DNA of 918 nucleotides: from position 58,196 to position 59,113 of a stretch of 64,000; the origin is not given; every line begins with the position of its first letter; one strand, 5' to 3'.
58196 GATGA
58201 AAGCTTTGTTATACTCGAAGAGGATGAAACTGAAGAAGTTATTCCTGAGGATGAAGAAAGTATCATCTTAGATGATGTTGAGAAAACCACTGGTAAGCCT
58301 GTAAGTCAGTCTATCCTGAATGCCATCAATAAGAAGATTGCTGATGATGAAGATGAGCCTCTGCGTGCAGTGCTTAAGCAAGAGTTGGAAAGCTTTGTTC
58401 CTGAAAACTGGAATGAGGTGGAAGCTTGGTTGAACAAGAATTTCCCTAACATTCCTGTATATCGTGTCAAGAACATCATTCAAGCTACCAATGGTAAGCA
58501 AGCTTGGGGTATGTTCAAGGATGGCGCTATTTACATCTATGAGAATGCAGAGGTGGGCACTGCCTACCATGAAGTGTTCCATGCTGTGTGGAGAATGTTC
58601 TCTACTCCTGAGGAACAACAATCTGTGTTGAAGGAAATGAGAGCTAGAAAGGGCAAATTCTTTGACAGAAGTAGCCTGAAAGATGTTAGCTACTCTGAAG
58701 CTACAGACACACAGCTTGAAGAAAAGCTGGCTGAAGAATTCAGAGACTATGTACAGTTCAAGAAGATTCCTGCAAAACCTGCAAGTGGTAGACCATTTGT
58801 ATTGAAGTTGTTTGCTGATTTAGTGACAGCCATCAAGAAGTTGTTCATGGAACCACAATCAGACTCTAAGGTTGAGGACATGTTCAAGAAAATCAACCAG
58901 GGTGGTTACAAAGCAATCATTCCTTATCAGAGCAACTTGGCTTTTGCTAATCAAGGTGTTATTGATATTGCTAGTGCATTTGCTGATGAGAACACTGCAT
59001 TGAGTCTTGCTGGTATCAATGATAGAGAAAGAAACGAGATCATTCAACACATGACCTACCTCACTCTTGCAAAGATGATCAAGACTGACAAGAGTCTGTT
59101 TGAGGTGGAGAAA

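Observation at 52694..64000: Giant ORF (>3768 aa, runs off the window) with zincin HExxH motif, acidic repeats and DFDID RNA-polymerase-like motif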

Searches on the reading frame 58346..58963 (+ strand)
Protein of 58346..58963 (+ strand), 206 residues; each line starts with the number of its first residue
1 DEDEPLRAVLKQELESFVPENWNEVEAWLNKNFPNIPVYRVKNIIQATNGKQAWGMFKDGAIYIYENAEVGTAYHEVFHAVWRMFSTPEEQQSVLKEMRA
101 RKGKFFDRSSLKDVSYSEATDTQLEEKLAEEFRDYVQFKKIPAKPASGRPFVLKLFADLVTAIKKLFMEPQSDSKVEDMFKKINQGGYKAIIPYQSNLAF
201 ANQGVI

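Call 51: search_solved_structures(query=A2, max_evalue=10, show_alignments=3)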
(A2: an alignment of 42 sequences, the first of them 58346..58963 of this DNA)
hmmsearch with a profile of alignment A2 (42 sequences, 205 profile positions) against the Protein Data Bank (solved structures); distinct sequences matched with E-value up to 10: 3.
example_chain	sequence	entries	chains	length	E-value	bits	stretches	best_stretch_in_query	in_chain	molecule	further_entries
9r1o_A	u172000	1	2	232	0.0029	20.7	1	144-185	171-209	sc-apCC-6-DPH-NR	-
7unh_A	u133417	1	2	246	0.32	14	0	138-181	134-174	SP2 designed chlorophyll dimer protein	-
7uni_A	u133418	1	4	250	0.33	13.9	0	138-181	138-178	SP2-ZnPPaM designed chlorophyll dimer protein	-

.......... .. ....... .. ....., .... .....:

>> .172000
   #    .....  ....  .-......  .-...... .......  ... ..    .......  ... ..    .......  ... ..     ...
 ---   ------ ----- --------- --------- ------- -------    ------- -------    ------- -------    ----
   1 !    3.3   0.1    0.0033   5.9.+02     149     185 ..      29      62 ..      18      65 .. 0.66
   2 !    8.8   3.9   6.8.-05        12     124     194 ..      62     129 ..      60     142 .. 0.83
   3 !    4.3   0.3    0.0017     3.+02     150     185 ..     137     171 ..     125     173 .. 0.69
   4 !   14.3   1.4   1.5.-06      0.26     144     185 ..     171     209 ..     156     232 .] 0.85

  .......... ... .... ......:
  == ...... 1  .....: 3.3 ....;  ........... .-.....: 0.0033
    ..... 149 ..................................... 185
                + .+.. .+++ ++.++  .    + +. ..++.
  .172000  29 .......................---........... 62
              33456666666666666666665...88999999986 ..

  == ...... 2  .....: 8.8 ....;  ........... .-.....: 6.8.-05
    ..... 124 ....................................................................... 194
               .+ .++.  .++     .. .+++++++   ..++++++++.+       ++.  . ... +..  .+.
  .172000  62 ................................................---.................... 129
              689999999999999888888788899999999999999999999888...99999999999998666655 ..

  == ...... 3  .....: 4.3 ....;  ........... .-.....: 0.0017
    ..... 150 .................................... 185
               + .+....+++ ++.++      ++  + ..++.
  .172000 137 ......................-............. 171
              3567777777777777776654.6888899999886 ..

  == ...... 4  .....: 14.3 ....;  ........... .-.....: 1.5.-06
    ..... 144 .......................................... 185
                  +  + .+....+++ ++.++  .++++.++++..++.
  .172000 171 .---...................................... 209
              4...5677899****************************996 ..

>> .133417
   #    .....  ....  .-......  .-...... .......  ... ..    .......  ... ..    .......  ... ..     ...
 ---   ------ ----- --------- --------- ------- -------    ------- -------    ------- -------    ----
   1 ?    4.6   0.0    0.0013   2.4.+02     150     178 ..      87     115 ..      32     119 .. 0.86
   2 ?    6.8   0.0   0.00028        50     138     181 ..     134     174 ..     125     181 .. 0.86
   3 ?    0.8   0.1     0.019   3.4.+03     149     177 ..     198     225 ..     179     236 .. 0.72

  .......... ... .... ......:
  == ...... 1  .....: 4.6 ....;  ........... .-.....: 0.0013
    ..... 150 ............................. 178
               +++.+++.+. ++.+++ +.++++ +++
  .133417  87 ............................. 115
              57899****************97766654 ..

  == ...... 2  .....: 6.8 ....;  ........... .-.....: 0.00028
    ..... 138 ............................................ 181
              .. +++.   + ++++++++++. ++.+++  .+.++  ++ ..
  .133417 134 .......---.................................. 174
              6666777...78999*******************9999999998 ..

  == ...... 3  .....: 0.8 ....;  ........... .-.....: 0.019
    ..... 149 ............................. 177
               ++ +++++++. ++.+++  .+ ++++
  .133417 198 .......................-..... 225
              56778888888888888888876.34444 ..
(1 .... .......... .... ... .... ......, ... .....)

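Call 55: search_protein_families(library=pfam, alignment_id=A3, max_evalue=1)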
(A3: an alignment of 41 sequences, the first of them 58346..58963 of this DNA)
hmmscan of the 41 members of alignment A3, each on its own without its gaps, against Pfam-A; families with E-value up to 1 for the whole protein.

A. member 1, window:58346-58963:+ (206 aa): 4 families
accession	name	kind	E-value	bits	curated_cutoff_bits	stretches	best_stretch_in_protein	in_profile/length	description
PF03235.19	GmrSD_N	-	0.079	13.5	33.2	1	101-188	113-186/199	GmrSD restriction endonuclease, N-terminal domain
PF20710.2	DUF6824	-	0.11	13.4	27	1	92-134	43-84/84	Domain of unknown function (DUF6824)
PF21315.3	FAN1_HTH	-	0.17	12.2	27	1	84-123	33-69/82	FAN1, HTH domain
PF11847.13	GT-C_AftD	-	0.21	9.9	26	1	17-61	409-450/661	Alpha-(1->3)-arabinofuranosyltransferase, N-terminal GT-C domain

B. families by the number of members that match (of 41 scanned): 34 families (the first 25 are shown)
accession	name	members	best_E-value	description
PF03235.19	GmrSD_N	2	0.015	GmrSD restriction endonuclease, N-terminal domain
PF12986.12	DUF3870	2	0.051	Domain of unknown function (DUF3870)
PF03745.19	DUF309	2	0.083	Domain of unknown function (DUF309)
PF23857.1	Phage_TAC_19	1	0.0015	Phage tail chaperone protein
PF10386.15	DUF2441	1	0.004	Protein of unknown function (DUF2441)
PF16707.10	CagS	1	0.021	Cag pathogenicity island protein S of Helicobacter pylori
PF10684.14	BDM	1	0.024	Putative biofilm-dependent modulation protein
PF01877.22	RNA_binding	1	0.025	RNA binding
PF12699.13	phiKZ_IP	1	0.033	phiKZ-like phage internal head proteins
PF23096.1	HEAT_PSME4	1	0.044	Proteasome activator complex subunit 4-like, HEAT repeat-like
PF08831.15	MHCassoc_trimer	1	0.047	Class II MHC-associated invariant chain trimerisation domain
PF20383.3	DUF6678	1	0.055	Family of unknown function (DUF6678)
PF07216.17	LcrG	1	0.057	LcrG protein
PF21796.3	Cac1_C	1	0.059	Chromatin assembly factor 1 subunit Cac1, C-terminal domain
PF06133.16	Com_YlbF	1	0.06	Control of competence regulator ComK, YlbF/YmcA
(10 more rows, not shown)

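Call 57: predict_structure(alignment_id=A3)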
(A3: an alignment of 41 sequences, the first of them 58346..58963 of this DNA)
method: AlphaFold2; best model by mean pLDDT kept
length: 206 residues; sequences in the alignment: 41
mean_pLDDT: 83.2   pTM: 0.76
mean pLDDT of the five models: 83.2, 81.3, 81.1, 79.3, 74.8
residues with pLDDT >= 90: 118; 70-90: 41; 50-70: 28; < 50: 19
segments of 3 or more residues with pLDDT < 50: 187-189, 193-206
pLDDT, mean of each block of 10 residues (from residue 1): 60 64 88 93 79 85 84 88 94 96 95 97 96 96 91 96 94 89 62 44 37
secondary structure, 60 per line:
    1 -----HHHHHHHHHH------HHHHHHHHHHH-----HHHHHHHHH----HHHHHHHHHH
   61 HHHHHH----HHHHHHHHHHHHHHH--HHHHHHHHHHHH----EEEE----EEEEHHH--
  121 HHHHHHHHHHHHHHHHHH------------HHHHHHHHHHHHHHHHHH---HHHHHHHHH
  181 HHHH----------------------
elements in order: H6-15 H22-32 H38-46 H51-66 H71-85 H88-99 E104-107 E112-115 H121-138 H151-168 H172-184

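Call 61: fold_search(model_id=the predicted structure, library=pdb)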
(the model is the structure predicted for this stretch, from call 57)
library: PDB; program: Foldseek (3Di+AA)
matches with E <= 10: 95; with E <= 0.001: 0
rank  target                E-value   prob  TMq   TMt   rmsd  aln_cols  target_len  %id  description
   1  5mrc_GG               2.4e-01  0.13  0.16  0.20  22.1       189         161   13  Structure of the yeast mitochondrial ribosome - Class A (released 2017-02-15)
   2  9y49_AF               6.5e-01  0.16  0.21  0.22  18.1       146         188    7  Structure of tuco-tuco ribosome with P/E tRNA and eEF2 (rotated) (released 2026-02-18)
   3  8wdf                  7.6e-01  0.08  0.14  0.12  19.5       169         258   14  Chemoreceptor PilJ from Pseudomonas aeruginosa PA14 (released 2024-07-24)
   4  2zm6_G                8.0e-01  0.12  0.18  0.22  21.5       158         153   10  Crystal structure of the Thermus thermophilus 30S ribosomal subunit (released 2009-04-14)
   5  3qnq_A                1.5e+00  0.05  0.13  0.07  17.7       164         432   12  Crystal structure of the transporter ChbC, the IIC component from the N,N'-diacetylchitobiose-specific phosphotransfer (released 2011-04-06)
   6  6em3_4                1.8e+00  0.06  0.17  0.16  17.9       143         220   15  State A architectural model (Nsa1-TAP Flag-Ytm1) - Visualizing the assembly pathway of nucleolar pre-60S ribosomes (released 2017-12-27)
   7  7vg7_B                2.1e+00  0.04  0.13  0.17  17.3       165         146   13  Plexin B1 extracellular fragment in complex with lasso-grafted PB1m6A9 peptide (released 2022-08-17)
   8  5z69_A                2.3e+00  0.05  0.17  0.11  17.4       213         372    9  Structure of the recombination mediator protein RecF-ATPrS in RecFOR pathway (released 2018-10-17)
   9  3jd5_G                2.3e+00  0.04  0.15  0.15  21.5       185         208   14  Cryo-EM structure of the small subunit of the mammalian mitochondrial ribosome (released 2016-07-13)
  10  6uth_a                2.3e+00  0.03  0.14  0.14  18.9       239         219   15  Allosteric coupling between alpha-rings of 20S proteasome, 20S proteasome singly capped with a PA26/E102A_PANc, togeth (released 2020-09-09)
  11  5z68_C                2.7e+00  0.04  0.18  0.12  18.5       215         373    8  Structure of the recombination mediator protein RecF-ATP in RecFOR pathway (released 2018-04-18)
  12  4imi_A                2.7e+00  0.04  0.15  0.10  18.5       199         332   14  Novel Modifications on C-terminal Domain of RNA Polymerase II can Fine- tune the Phosphatase Activity of Ssu72. (released 2013-08-07)
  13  5x8r_g                3.0e+00  0.05  0.17  0.21  21.2       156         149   13  Structure of the 30S small subunit of chloroplast ribosome from spinach (released 2017-06-07)
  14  6ch2_E                3.1e+00  0.04  0.14  0.18  16.1       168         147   10  Crystal structure of the cytoplasmic domain of FlhA and FliT-FliD complex (released 2018-05-16)
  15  9cq6_b                3.1e+00  0.03  0.09  0.04  18.2       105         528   11  The ligation complex in the NHEJ pathway (released 2025-04-23)
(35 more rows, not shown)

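Call 70: fold_search(model_id=the predicted structure, library=viral)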
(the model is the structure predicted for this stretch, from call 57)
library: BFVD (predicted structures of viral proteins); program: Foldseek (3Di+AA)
matches with E <= 10: 170; with E <= 0.001: 0
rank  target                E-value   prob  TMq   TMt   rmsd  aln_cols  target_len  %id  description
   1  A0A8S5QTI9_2          6.9e-02  0.87  0.24  0.05  14.8       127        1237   28  Structural protein [CrAss-like virus sp. ctDAq1]
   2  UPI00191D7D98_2       7.6e-02  0.99  0.44  0.11   6.4       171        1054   15  (no name look-up for this kind of identifier)
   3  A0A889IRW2            6.7e-01  0.11  0.16  0.21  15.0       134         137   10  (no name in the UniProt tables at hand)
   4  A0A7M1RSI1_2          7.7e-01  0.35  0.23  0.04  15.5       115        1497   26  Uncharacterized protein [uncultured phage cr4_1]
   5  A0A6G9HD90            7.7e-01  0.09  0.15  0.08  17.4       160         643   12  Uncharacterized protein [Carcinus maenas virus 1]
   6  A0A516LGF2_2          8.6e-01  0.09  0.16  0.04  15.7       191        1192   12  (no name in the UniProt tables at hand)
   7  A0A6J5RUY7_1          1.0e+00  0.15  0.23  0.07  11.3       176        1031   13  ART-PolyVal-like domain-containing protein [uncultured Caudovirales phage]
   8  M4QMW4                1.3e+00  0.04  0.11  0.16  24.1       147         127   19  (no name in the UniProt tables at hand)
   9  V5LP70                1.4e+00  0.08  0.18  0.14  17.3       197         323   14  (no name in the UniProt tables at hand)
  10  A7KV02                1.4e+00  0.07  0.17  0.19  17.8       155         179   12  (no name in the UniProt tables at hand)
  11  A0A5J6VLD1            1.5e+00  0.14  0.20  0.12  12.1       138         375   12  Uncharacterized protein [Megaviridae environmental sample]
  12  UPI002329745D         1.5e+00  0.04  0.12  0.12  16.6       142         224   10  (no name look-up for this kind of identifier)
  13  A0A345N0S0            1.6e+00  0.08  0.15  0.14  19.1       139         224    9  (no name in the UniProt tables at hand)
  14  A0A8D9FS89            1.6e+00  0.06  0.15  0.19  15.0       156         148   13  Uncharacterized protein [uncultured marine phage]
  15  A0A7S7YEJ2            1.9e+00  0.08  0.24  0.11  20.3       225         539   13  Endonuclease/exonuclease/phosphatase domain-containing protein [Medusavirus stheno T3]
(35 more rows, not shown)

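Call 78: search_protein_families(library=ncbifam, alignment_id=A3, max_evalue=1)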
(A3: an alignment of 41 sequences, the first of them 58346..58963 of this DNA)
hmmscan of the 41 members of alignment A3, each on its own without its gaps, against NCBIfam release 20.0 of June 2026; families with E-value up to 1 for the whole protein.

A. member 1, window:58346-58963:+ (206 aa): 2 families
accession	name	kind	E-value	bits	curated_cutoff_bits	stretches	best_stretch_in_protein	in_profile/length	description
NF045524.1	MXAN_6640_HExxH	subfamily_domain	0.019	14.7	140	0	113-140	132-159/290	MXAN_6640 family putative metalloprotease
NF033098.1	bla_CblA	exception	0.064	12.4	625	1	62-123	157-216/296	CblA family class A beta-lactamase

B. families by the number of members that match (of 41 scanned): 31 families (the first 25 are shown)
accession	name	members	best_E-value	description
NF033098.1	bla_CblA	3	0.017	CblA family class A beta-lactamase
NF045747.1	MPN313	1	0.0046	MPN313 family protein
NF005319.0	PRK06851.1-5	1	0.005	hypothetical protein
NF045524.1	MXAN_6640_HExxH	1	0.019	MXAN_6640 family putative metalloprotease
NF041907.1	CLCA_X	1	0.023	CLCA_X family protein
NF010212.0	PRK13676.1-5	1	0.027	YlbF/YmcA family competence regulator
NF008515.0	PRK11436.1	1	0.03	biofilm-dependent modulation protein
TIGR00233.1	trpS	1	0.036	tryptophan--tRNA ligase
NF042963.1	DUF1156_antiphage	1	0.04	anti-phage-associated DUF1156 domain-containing protein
NF007300.0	PRK09778.1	1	0.043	type I toxin-antitoxin system antitoxin YafN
TIGR01488.1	HAD-SF-IB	1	0.044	HAD-IB family phosphatase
NF047569.1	LIC10421_LIC12816_fam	1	0.052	LIC10421/LIC12816 family protein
NF007048.0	PRK09501.1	1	0.064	spermidine/putrescine ABC transporter substrate-binding protein PotD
TIGR02573.1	LcrG_PcrG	1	0.064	LcrG family type III secretion system chaperone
NF033426.1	PSM_alpha_3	1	0.066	alpha-3 family phenol-soluble modulin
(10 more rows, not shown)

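Call 79: search_protein_families(library=phrogs, alignment_id=A3, max_evalue=0.1)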
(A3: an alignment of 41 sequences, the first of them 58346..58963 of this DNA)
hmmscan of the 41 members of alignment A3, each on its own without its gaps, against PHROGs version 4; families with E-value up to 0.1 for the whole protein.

A. member 1, window:58346-58963:+ (206 aa): 2 families
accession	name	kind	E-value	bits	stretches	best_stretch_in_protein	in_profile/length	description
phrog_2218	-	unknown function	0.047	14.6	0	47-87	8-50/80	-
phrog_1365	-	unknown function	0.094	13.7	0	43-86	44-87/127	-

B. families by the number of members that match (of 41 scanned): 26 families (the first 25 are shown)
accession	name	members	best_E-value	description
phrog_1365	-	9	0.00065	-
phrog_69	-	5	0.016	exonuclease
phrog_2218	-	4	0.03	-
phrog_32539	-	2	0.05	-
phrog_16681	-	2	0.062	-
phrog_21322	-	1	0.004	virion structural protein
phrog_30172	-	1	0.0092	-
phrog_32225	-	1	0.019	-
phrog_5448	-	1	0.024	tail length tape measure protein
phrog_12515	-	1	0.028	-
phrog_4703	-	1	0.044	-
phrog_1835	-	1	0.048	HTH DNA binding protein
phrog_38258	-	1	0.048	-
phrog_15953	-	1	0.058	-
phrog_16304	-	1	0.058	-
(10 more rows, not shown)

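Call 80: find_homologous_proteins(query=A3, max_evalue=0.001)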
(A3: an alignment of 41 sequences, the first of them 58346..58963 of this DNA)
Query A3 (41 sequences) (206 aa, profile of the alignment): 20 proteins with E <= 0.001 among 1535 candidates.
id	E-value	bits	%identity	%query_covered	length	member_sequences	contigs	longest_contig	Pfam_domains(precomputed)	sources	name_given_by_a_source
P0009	1.7e-82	294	52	100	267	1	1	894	-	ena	-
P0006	2.5e-80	287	56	99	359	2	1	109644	-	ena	-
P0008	1.3e-79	285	56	95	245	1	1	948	-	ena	-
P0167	5.9e-77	276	55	98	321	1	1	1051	-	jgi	jgi:hypothetical protein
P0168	7.2e-68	247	43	90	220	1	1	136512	-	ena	-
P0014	5.7e-64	234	67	59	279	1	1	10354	-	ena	-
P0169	1.3e-63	233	62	76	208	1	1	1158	-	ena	-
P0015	3.3e-60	221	53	75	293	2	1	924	-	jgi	jgi:hypothetical protein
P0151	1.9e-59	219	54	67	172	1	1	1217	-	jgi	jgi:hypothetical protein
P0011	2.4e-59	219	79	64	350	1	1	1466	-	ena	-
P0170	4.4e-59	218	49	76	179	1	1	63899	-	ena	-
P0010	4.2e-58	215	54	67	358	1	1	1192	-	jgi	jgi:hypothetical protein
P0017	9.9e-58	213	64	60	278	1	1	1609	-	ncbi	-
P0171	2.6e-55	205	53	62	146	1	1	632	-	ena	-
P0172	2.9e-42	163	40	68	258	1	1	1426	-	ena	-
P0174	2.3e-15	75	32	54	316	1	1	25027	-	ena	-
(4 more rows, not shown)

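Call 82: find_encoding_contigs(protein=P0174, flank=10000, max_places=2)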
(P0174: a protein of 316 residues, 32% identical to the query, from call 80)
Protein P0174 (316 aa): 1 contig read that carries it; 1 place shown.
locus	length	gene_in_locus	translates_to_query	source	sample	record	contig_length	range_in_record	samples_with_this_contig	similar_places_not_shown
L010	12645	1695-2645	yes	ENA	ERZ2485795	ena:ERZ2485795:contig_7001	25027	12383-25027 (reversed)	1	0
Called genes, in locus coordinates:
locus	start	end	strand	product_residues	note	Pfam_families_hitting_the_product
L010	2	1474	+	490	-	?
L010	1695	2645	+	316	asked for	-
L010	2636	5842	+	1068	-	-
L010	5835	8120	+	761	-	-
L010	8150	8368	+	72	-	-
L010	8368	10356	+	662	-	-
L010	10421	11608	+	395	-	-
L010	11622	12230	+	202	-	-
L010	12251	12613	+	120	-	-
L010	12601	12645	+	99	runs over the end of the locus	-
